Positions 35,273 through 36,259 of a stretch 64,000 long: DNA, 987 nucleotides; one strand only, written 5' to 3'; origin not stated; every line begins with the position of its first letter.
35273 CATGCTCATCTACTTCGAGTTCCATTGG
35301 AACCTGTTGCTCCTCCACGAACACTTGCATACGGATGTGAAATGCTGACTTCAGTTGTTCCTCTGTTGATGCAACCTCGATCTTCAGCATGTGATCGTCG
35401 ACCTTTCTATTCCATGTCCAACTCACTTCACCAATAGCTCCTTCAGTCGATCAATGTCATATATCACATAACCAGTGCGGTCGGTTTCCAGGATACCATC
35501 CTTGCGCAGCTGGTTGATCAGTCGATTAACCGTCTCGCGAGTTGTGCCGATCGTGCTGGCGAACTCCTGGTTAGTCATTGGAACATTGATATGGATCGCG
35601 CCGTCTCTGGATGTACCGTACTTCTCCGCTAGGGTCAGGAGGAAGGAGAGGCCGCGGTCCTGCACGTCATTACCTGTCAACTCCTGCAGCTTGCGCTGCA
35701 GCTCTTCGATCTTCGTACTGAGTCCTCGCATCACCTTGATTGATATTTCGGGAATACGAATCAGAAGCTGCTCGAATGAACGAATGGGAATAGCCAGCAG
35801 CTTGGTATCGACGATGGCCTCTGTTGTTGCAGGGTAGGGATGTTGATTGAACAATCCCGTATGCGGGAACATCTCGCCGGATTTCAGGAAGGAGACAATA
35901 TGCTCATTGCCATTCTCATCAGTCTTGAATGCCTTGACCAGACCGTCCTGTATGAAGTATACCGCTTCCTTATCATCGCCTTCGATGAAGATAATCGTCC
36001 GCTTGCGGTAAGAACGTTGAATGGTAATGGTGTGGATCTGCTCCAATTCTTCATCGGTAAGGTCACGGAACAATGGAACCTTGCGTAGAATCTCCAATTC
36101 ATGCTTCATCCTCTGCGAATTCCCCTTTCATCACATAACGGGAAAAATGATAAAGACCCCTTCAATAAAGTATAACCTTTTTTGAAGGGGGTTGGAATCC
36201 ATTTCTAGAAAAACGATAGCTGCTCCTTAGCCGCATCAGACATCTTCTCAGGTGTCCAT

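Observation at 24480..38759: Four TGTGA-N6-TCACA boxes at class-II spacing link scattered nitrite/NO genes into one putative regulon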

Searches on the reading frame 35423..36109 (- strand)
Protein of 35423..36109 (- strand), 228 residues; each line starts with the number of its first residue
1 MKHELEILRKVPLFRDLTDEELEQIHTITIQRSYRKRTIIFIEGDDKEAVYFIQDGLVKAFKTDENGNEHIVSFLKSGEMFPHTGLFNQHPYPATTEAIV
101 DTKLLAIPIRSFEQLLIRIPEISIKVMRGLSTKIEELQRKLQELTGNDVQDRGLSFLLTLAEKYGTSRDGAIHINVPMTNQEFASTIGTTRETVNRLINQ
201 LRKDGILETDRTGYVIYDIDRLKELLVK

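Call 7: search_protein_families(library=pfam, proteins=[window:35423-36109:-])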
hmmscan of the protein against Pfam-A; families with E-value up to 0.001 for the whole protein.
window:35423-36109:- (228 aa): 3 families
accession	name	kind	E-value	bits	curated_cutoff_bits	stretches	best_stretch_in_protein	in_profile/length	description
PF00027.35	cNMP_binding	-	4.5e-22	78.3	27.5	1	32-116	2-86/89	Cyclic nucleotide-binding domain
PF13545.12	HTH_Crp_2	-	1.8e-18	66.7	27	1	155-225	5-70/70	Crp-like helix-turn-helix domain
PF00325.26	Crp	-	1.1e-08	35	21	1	177-206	2-31/32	Bacterial regulatory proteins, crp family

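Call 9: search_protein_families(library=ncbifam, proteins=[window:35423-36109:-], max_evalue=0.01)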
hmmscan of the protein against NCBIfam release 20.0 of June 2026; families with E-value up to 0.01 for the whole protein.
window:35423-36109:- (228 aa): 15 families
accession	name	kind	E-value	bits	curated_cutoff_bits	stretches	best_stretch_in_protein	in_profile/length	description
NF008732.0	PRK11753.1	equivalog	2.1e-27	96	266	1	17-218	11-212/214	cAMP-activated global transcriptional regulator CRP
TIGR03697.1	NtcA_cyano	equivalog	8e-24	84.5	244.95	1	39-218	3-184/193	global nitrogen regulator NtcA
NF008365.0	PRK11161.1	subfamily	1.4e-23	83.4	228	1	16-225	33-242/250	fumarate/nitrate reduction transcriptional regulator Fnr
NF053664.1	TransRegPtrACyano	equivalog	1.1e-22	80.3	300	1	31-214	6-187/196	Crp/Fnr family transcriptional regulator PtrA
NF006901.0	PRK09392.1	equivalog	2.2e-19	69.7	211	1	3-206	4-202/236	transcriptional activator FtrB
NF010499.0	PRK13918.1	equivalog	9.3e-17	61.2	274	1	31-225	14-200/205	CRP/FNR family transcriptional regulator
NF050806.1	TransRegFixKCaul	equivalog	2e-16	59.9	300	1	31-211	25-198/215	transcriptional regulator FixK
NF045989.1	TransRegFnrLRhodb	equivalog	1.5e-15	57.1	300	1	19-223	26-232/245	transcriptional regulator FnrL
NF052518.1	TransRegLdrP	equivalog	6.1e-13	49.2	300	1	32-212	3-174/195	transcriptional regulator LdrP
NF007707.0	PRK10402.1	subfamily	7.1e-12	45.4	180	1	25-225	27-217/226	transcriptional regulator YeiL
NF041163.2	encap_f2b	equivalog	7.3e-12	45.1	400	1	8-129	73-196/450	family 2B encapsulin nanocompartment shell protein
NF050815.1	TransActFtrBCaul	equivalog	7.1e-10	38.5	300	1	4-206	7-204/251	transcriptional activator FtrB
TIGR03896.1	cyc_nuc_ocin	subfamily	1.1e-05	25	161.05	1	5-130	136-262/317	bacteriocin-type transport-associated protein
TIGR00122.1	birA_repr_reg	equivalog_domain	0.00012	21.9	70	1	181-217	17-54/69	biotin operon repressor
NF041413.1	ArsR_Rv2640c_fam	equivalog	0.0039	17.6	155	1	178-219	59-100/118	Rv2640c family ArsR-like transcriptional regulator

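Call 12: find_related_loci(query=window:35423-36109:-, collection=genome_contigs, flank=10000)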
Query window:35423-36109:- (228 aa) in genome_contigs; peptide patterns used: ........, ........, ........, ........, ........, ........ (x = any residue, [..] = any of these).
73 stretches matched a pattern; 23 encode a relative of the query (tblastn E <= 1e-3); 23 distinct loci.
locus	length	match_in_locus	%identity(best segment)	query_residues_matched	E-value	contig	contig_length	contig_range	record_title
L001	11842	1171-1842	62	1-224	7e-92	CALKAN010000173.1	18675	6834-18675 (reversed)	MAG TPA_asm: uncultured Paenibacillaceae bacterium isolate SRR6713629_bin.82_CONCOCT_v1.1_MAG genome assembly, contig: E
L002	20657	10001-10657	59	5-223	4e-89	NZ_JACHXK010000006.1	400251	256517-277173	Paenibacillus phyllosphaerae strain CECT 5862 Ga0372392_06, whole genome shotgun sequence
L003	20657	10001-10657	60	5-223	7e-87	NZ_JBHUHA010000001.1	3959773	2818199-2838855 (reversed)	Paenibacillus xanthanilyticus strain IBRC-M 10987 contig_1, whole genome shotgun sequence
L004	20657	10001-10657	54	8-226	2e-79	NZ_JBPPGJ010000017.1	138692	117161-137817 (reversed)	Gorillibacterium sp. sgz5001074 Scaffold17, whole genome shotgun sequence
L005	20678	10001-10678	53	1-226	2e-76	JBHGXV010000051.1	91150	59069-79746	MAG: Paenibacillaceae bacterium isolate N2OR2_T1_20 N2OR2_T1_k141_54089, whole genome shotgun sequence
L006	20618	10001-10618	54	18-223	3e-70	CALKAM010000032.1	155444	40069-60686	MAG TPA_asm: uncultured Planifilum sp. isolate SRR6713629_bin.89_CONCOCT_v1.1_MAG genome assembly, contig: ERZ794981.11,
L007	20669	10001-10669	48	1-222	1e-64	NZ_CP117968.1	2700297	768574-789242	Allobacillus halotolerans strain BCRC 17939 chromosome, complete genome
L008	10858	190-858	48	1-222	5e-62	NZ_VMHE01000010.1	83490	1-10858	Allobacillus salarius strain SKP4-8 Scaffold10, whole genome shotgun sequence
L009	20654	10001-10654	47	6-222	1e-61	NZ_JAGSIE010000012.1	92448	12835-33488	Allobacillus saliphilus strain SKP8-2 Scaffold6_2, whole genome shotgun sequence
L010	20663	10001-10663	41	6-226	3e-61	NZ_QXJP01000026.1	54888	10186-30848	Longirhabdus pacifica strain SCSIO 06110 Scaffold24_2, whole genome shotgun sequence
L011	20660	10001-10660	42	5-224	9e-56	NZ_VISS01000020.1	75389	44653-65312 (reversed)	Aeribacillus composti strain KCTC 33824 Ga0310557_120, whole genome shotgun sequence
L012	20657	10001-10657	42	6-224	2e-54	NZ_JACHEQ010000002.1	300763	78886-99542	Anoxybacillus mongoliensis strain DSM 19169 Ga0415325_02, whole genome shotgun sequence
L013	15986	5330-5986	42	6-224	1e-54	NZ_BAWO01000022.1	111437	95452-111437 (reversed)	Parageobacillus caldoxylosilyticus NBRC 107762, whole genome shotgun sequence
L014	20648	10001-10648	43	8-223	5e-54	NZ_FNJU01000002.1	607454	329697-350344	Litchfieldia salsa strain IBRC-M10078, whole genome shotgun sequence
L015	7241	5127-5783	41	6-224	2e-53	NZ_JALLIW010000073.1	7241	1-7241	Anoxybacillus kestanbolensis strain NCIMB 13971 A.kestanbolensis_contig_73, whole genome shotgun sequence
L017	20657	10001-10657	41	8-226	9e-51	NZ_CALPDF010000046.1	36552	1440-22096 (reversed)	Neobacillus muris strain DSM 110989 NODE_46_length_36552_cov_61.442988, whole genome shotgun sequence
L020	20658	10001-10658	58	6-224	2e-58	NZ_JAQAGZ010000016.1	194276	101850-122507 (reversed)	Paenibacillus gyeongsangnamensis strain dW9 contig16, whole genome shotgun sequence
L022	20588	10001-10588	29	26-224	2e-21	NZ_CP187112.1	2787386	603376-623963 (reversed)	Anoxybacillus sp. D401a strain D404 chromosome, complete genome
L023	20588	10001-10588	29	26-224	9e-20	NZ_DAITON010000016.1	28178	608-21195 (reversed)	MAG: Anoxybacillus sp. isolate CTOTU21545 NODE_995_length_28178_cov_9.050030, whole genome shotgun sequence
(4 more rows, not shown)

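Call 20: search_protein_families(library=pfam, proteins=[L002:6054-7295:-, L002:17501-18577:+, L002:4426-5523:-, L002:10762-12249:-, L003:6293-7603:-, L005:13620-15974:-, L005:7158-8027:+, L005:9057-9758:-, L006:13539-15959:-, L006:12347-12913:-], max_evalue=0.0001)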
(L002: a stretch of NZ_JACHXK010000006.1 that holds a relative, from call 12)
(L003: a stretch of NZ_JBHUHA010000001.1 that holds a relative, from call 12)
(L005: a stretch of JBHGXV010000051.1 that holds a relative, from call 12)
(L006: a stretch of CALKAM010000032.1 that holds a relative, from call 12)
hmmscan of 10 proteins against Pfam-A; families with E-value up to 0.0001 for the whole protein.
L002:6054-7295:- (413 aa): 3 families
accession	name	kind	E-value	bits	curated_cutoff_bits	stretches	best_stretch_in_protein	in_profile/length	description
PF13596.12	PAS_10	-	6.4e-29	101.2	22.1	1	295-399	1-105/106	PAS domain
PF01814.28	Hemerythrin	-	2.1e-16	61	25.3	1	107-236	1-127/127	Hemerythrin HHE cation binding domain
PF04282.18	DUF438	-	2.9e-07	30.7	25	1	27-95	1-65/67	Family of unknown function (DUF438)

L002:17501-18577:+ (358 aa): 0 families

L002:4426-5523:- (365 aa): 1 family
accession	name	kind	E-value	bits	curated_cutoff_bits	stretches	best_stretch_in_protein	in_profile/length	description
PF04055.27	Radical_SAM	-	3.9e-22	79.6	29.5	1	19-176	2-164/166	Radical SAM superfamily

L002:10762-12249:- (495 aa): 6 families
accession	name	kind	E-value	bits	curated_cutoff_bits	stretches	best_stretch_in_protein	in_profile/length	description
PF01593.30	Amino_oxidase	-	6.2e-54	184.4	19.8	1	29-490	1-442/443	Flavin containing amine oxidoreductase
PF01266.30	DAO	-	1.2e-12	48.4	27.9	1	22-62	2-38/353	FAD dependent oxidoreductase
PF13450.12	NAD_binding_8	-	1e-11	45.4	21.9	1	24-94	1-68/68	NAD(P)-binding Rossmann-like domain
PF07992.20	Pyr_redox_2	-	8.3e-07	29.2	26.1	0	259-316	185-243/291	Pyridine nucleotide-disulphide oxidoreductase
PF13454.12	NAD_binding_9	-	1.9e-05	25.1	21.8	0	23-62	1-40/155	FAD-NAD(P)-binding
PF13738.12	Pyr_redox_3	-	4.1e-05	23.4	30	0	259-307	83-131/305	Pyridine nucleotide-disulphide oxidoreductase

L003:6293-7603:- (436 aa): 3 families
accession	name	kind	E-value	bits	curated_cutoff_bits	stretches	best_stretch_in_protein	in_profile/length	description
PF13596.12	PAS_10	-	5.3e-28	98.2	22.1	1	318-422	1-105/106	PAS domain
PF01814.28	Hemerythrin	-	5.8e-17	62.8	25.3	1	130-259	1-127/127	Hemerythrin HHE cation binding domain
PF04282.18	DUF438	-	6.9e-10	39.1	25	1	50-118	1-65/67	Family of unknown function (DUF438)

L005:13620-15974:- (784 aa): 2 families
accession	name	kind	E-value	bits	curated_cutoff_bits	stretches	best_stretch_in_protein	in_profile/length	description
PF22085.1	NorB_cytochrome_c-like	-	2.7e-64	217.3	29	1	47-233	1-181/181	Nitric oxide reductase subunit B, cytochrome c-like domain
PF00115.25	COX1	-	1.4e-52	179.5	34.8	1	302-740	5-433/436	Cytochrome C and Quinol oxidase polypeptide I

L005:7158-8027:+ (289 aa): 0 families

L005:9057-9758:- (233 aa): 1 family
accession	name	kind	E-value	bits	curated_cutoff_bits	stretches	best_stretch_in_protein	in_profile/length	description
PF12804.13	NTP_transf_3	-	1.8e-33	116.4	27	1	29-185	1-153/160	MobA-like NTP transferase domain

L006:13539-15959:- (806 aa): 0 families

L006:12347-12913:- (188 aa): 1 family
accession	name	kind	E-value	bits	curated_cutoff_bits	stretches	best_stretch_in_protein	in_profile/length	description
PF01814.28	Hemerythrin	-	1e-21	78.1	25.3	1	29-169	2-127/127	Hemerythrin HHE cation binding domain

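Call 21: search_protein_families(library=pfam, proteins=[L006:12961-13383:-, L006:10614-11348:-, L010:3200-4453:+, L011:8532-9881:-, L013:2711-5074:-, L013:247-1410:-, L017:7406-9784:-, L020:13509-14741:+, L022:18728-19435:-, L023:10683-11405:-], max_evalue=0.0001)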
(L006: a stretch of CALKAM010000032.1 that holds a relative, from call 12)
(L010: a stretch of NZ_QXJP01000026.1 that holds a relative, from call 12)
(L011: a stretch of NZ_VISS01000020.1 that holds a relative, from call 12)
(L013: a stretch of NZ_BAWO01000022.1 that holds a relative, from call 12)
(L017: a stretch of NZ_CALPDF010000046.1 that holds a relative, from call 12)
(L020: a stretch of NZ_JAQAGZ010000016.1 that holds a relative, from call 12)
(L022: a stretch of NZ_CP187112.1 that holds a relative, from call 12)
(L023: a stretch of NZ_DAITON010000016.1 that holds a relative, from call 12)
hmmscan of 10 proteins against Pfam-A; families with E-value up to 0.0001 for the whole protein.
L006:12961-13383:- (140 aa): 1 family
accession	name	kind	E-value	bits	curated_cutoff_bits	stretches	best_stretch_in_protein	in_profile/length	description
PF21758.2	PAC_bac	-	1.3e-29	102.6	27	1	14-115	4-112/115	Bacterial proteasome assembling chaperone-like protein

L006:10614-11348:- (244 aa): 1 family
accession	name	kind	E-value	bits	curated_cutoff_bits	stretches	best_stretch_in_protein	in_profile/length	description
PF14256.11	YwiC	-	9.6e-40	136.2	25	1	5-131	1-126/126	YwiC-like protein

L010:3200-4453:+ (417 aa): 1 family
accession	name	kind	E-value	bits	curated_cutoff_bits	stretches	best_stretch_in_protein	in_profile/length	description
PF07690.21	MFS_1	-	6.5e-42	144.1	33.4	2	14-365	3-347/347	Major Facilitator Superfamily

L011:8532-9881:- (449 aa): 1 family
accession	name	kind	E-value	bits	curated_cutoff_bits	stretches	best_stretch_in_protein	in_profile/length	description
PF04055.27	Radical_SAM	-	5.9e-24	85.5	29.5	1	93-251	2-166/166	Radical SAM superfamily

L013:2711-5074:- (787 aa): 2 families
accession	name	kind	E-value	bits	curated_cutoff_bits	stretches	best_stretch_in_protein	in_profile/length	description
PF22085.1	NorB_cytochrome_c-like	-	7.4e-66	222.4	29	1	52-238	1-181/181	Nitric oxide reductase subunit B, cytochrome c-like domain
PF00115.25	COX1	-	8.9e-54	183.4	34.8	1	307-745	5-433/436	Cytochrome C and Quinol oxidase polypeptide I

L013:247-1410:- (387 aa): 2 families
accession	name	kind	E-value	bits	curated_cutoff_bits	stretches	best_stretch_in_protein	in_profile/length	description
PF04055.27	Radical_SAM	-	5.2e-26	92.2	29.5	1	29-186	2-165/166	Radical SAM superfamily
PF13186.11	SPASM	-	1.1e-05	26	21.5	1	291-345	6-66/67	Iron-sulfur cluster-binding domain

L017:7406-9784:- (792 aa): 2 families
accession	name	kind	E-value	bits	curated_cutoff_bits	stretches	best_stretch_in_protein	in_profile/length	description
PF22085.1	NorB_cytochrome_c-like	-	4.6e-65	219.8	29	1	57-243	1-181/181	Nitric oxide reductase subunit B, cytochrome c-like domain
PF00115.25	COX1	-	3.3e-52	178.2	34.8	1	312-749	5-432/436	Cytochrome C and Quinol oxidase polypeptide I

L020:13509-14741:+ (410 aa): 2 families
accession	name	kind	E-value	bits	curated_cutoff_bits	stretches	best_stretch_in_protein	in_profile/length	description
PF13556.12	HTH_30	-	3.4e-20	72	27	1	346-403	1-58/59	PucR C-terminal helix-turn-helix domain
PF17853.6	GGDEF_2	-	5.3e-13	49.7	24.5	1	170-293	4-116/116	GGDEF-like domain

L022:18728-19435:- (235 aa): 1 family
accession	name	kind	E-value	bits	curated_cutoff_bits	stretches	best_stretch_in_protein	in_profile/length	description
PF14256.11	YwiC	-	3.7e-45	153.7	25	1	3-127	1-125/126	YwiC-like protein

L023:10683-11405:- (240 aa): 1 family
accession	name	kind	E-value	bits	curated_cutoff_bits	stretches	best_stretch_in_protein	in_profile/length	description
PF14256.11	YwiC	-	9.2e-45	152.4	25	1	8-132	1-125/126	YwiC-like protein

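Call 37: search_solved_structures(query=window:35423-36109:-, max_evalue=0.001, show_alignments=3)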
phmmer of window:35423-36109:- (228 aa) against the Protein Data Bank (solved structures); distinct sequences matched with E-value up to 0.001: 115 (the best 60 are shown).
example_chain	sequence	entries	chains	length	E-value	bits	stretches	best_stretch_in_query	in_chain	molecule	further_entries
8h3v_X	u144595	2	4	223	8.2e-24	87.6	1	33-209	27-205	NtcA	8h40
3la2_A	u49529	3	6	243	1.1e-23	87.3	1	33-209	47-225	Global nitrogen regulator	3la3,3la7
2xgx_A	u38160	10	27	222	3.4e-22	82.3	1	28-212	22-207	GLOBAL NITROGEN REGULATOR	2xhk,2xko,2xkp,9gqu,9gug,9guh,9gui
3d0s_A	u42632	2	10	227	2.6e-21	79.5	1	6-223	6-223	TRANSCRIPTIONAL REGULATORY PROTEIN | PROBABLE TRANSCRIPTIONAL REGULATORY PROTEIN (PROBABLY CRP/ FNR-FAMILY)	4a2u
3i54_A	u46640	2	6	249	3.1e-21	79.2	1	3-223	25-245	Transcriptional regulator, Crp/Fnr family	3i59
3mzh_A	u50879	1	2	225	3.4e-21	79.1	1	7-223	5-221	PROBABLE TRANSCRIPTIONAL REGULATORY PROTEIN (PROBABLY CRP/FNR-FAMILY)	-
3h3u_A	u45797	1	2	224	4.7e-21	78.6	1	33-223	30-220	PROBABLE TRANSCRIPTIONAL REGULATORY PROTEIN (PROBABLY CRP/FNR-FAMILY)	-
3h3z_A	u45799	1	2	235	1.5e-20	77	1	6-222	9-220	Cyclic nucleotide-binding protein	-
3fx3_A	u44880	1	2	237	1.6e-20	76.9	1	6-222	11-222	Cyclic nucleotide-binding protein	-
4byy_A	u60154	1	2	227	1.5e-19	73.7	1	6-222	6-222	TRANSCRIPTIONAL REGULATOR, CRP/FNR FAMILY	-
4cyd_A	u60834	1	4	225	1.8e-19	73.5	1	32-222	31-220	PROBABLE TRANSCRIPTION REGULATOR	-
3r6s_A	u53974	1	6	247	2e-19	73.3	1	6-222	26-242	transcription regulator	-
9qlt_A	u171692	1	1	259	2e-18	70.1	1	16-225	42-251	FNR type regulator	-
4ev0_A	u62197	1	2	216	2.3e-18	69.8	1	11-209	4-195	Transcription regulator, Crp family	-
5cvr_A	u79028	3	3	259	5.2e-18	68.7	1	16-225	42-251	FNR type regulator | FNR regulator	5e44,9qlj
3dkw_A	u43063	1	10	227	2.6e-14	56.6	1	6-223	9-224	DNR protein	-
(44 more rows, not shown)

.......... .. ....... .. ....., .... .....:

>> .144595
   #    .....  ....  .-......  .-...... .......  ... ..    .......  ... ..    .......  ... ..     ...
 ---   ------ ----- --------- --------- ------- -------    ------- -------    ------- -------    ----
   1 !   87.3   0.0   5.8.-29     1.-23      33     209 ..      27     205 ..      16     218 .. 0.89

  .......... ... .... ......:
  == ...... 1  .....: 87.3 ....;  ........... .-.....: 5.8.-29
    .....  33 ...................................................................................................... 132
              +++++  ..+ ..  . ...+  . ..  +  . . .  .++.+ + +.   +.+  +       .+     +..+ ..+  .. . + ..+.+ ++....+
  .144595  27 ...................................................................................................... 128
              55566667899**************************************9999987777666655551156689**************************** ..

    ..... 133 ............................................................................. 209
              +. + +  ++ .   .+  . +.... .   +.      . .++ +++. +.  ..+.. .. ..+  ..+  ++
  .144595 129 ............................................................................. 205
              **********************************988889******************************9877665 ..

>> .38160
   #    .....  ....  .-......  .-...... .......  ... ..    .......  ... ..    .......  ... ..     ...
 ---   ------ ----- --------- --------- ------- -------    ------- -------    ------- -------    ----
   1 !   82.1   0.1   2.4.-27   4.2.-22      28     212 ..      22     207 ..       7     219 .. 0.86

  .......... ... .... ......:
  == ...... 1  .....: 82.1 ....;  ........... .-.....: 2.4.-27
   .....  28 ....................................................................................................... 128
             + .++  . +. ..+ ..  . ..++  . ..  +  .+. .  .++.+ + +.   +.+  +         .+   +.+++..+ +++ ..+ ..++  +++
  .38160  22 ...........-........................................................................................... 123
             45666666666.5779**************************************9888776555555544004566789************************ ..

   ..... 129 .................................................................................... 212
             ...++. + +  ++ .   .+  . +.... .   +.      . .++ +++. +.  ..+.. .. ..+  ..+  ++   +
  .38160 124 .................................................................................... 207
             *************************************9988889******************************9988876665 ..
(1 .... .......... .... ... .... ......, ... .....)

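Call 38: find_homologous_proteins(query=window:35423-36109:-, max_evalue=1e-20)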
Query window:35423-36109:- (228 aa): 326 proteins with E <= 1e-20 among 688 candidates; the best 120 are listed.
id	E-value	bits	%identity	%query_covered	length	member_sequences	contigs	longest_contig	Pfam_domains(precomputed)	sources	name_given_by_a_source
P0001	4.4e-127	440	87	100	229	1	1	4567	PF13545.13,PF00027.36,PF00325.27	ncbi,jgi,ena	-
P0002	4.3e-121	420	84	99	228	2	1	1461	PF13545.13,PF00027.36,PF00325.27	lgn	-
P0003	1.6e-116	405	82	99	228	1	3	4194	PF13545.13,PF00027.36,PF00325.27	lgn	-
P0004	2.5e-109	382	78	98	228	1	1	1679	PF13545.13,PF00027.36,PF00325.27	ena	-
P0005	1.2e-105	370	75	99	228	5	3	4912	PF13545.13,PF00027.36,PF00325.27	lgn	-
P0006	1.3e-105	370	75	96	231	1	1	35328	PF13545.13,PF00027.36,PF00325.27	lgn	-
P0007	5.3e-105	368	74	98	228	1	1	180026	PF13545.13,PF00027.36,PF00325.27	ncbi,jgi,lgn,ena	-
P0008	5.8e-105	368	76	98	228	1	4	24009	PF13545.13,PF00027.36,PF00325.27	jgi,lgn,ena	-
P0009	6.3e-105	367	76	98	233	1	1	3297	PF13545.13,PF00027.36,PF00325.27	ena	-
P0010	1.3e-104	366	73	98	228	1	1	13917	PF13545.13,PF00027.36,PF00325.27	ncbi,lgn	ncbi:MAG: Crp/Fnr family transcriptional regulator [Paenibacillaceae bacterium]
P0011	8.1e-104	364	71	100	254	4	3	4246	PF13545.13,PF00027.36,PF00325.27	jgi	jgi:CRP/FNR family cyclic AMP-dependent transcriptional regulator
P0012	8.9e-104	364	77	96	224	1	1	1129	PF13545.13,PF00027.36,PF00325.27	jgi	-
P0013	4.1e-103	362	71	100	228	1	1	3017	PF13545.13,PF00027.36,PF00325.27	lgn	-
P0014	1.2e-102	360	73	98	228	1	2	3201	PF13545.13,PF00027.36,PF00325.27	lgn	-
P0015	6.3e-102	358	73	98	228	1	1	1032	PF13545.13,PF00027.36,PF00325.27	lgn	-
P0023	5.2e-99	348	70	98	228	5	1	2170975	PF13545.13,PF00027.36,PF00325.27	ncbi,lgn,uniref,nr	ncbi:Crp/Fnr family transcriptional regulator [Paenibacillus sp. Leaf72]|uniref:Crp/Fnr family trans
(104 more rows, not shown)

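Call 40: find_encoding_contigs(protein=P0007, flank=10000, max_places=2)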
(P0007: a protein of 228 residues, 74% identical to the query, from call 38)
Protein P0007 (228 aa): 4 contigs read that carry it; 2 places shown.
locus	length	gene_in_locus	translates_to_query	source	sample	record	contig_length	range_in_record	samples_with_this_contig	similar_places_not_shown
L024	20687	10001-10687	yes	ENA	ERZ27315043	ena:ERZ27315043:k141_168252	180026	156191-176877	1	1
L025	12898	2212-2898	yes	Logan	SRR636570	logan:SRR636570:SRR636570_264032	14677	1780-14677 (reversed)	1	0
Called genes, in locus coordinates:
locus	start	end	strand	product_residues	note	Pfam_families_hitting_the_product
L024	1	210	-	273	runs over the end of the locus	PF13610:DDE_Tnp_IS240 (faint), PF13276:HTH_21, PF00665:rve, PF13683:rve_3, PF13333:rve_2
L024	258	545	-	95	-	PF01527:HTH_Tnp_1, PF01710:HTH_Tnp_IS630 (weak), PF13518:HTH_28 (weak), PF13384:HTH_23 (faint)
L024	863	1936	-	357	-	PF02894:GFO_IDH_MocA_C, PF22725:GFO_IDH_MocA_C3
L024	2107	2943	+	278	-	PF02311:AraC_binding, PF00165:HTH_AraC (weak), PF12833:HTH_18, PF00165:HTH_AraC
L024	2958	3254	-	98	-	PF04014:MazE_antitoxin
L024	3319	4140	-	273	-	PF13531:SBP_bac_11, PF01547:SBP_bac_1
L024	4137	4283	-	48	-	-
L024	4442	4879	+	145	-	PF01272:GreA_GreB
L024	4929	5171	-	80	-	PF13370:Fer4_13, PF13459:Fer4_15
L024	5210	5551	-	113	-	PF07883:Cupin_2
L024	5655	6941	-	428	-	-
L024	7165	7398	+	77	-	PF10006:DUF2249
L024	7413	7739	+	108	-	-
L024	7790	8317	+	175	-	PF10006:DUF2249, PF01206:TusA (weak), PF10006:DUF2249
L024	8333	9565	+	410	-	-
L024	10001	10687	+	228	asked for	PF00027:cNMP_binding, PF13545:HTH_Crp_2, PF00325:Crp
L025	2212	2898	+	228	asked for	PF00027:cNMP_binding, PF13545:HTH_Crp_2, PF00325:Crp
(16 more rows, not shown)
